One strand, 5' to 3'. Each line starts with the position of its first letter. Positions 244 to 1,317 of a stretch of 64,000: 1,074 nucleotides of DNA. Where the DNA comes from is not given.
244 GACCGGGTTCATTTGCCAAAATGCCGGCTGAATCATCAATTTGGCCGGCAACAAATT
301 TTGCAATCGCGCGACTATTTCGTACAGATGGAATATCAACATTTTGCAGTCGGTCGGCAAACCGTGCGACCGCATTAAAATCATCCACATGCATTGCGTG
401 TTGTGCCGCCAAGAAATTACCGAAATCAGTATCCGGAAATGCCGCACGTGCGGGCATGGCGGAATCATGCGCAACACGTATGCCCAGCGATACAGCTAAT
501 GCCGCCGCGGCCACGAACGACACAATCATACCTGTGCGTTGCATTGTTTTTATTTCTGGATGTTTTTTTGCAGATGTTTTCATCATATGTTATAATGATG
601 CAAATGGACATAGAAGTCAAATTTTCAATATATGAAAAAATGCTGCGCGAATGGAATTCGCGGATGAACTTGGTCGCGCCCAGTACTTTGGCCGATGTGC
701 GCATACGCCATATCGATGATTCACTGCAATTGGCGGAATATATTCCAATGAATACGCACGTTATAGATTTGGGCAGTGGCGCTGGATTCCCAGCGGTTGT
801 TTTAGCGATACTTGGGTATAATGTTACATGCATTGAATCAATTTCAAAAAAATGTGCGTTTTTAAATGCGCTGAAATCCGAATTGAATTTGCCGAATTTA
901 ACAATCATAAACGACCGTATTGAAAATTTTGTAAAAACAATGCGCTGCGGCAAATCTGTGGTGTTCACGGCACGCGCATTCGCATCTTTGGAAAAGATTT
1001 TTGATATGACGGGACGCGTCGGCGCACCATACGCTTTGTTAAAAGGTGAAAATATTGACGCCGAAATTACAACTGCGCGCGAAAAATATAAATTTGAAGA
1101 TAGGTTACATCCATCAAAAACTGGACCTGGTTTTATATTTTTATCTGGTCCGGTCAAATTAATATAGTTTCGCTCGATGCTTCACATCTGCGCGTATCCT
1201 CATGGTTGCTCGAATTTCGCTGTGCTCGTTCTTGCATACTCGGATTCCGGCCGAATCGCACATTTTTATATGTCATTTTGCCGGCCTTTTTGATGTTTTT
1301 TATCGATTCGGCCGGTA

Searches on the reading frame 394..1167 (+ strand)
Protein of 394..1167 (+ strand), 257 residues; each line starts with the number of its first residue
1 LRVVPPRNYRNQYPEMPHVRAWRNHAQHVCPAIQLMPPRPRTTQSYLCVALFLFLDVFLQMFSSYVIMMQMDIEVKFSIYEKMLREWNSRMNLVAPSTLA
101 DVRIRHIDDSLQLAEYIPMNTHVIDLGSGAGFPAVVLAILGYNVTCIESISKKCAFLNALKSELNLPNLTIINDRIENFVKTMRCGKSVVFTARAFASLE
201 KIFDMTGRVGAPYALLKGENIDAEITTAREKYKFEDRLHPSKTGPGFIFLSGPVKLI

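Call 93: search_protein_families(library=pfam, proteins=[window:394-1167:+], max_evalue=0.01)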
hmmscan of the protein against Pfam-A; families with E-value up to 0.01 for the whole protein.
window:394-1167:+ (257 aa): 2 families
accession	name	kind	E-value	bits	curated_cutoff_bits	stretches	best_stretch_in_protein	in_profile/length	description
PF02527.21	GidB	-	2.6e-37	128.4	27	1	76-235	4-166/184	rRNA small subunit methyltransferase G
PF03848.20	TehB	-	3.8e-05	23.6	20.4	1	120-172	31-83/193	Tellurite resistance protein TehB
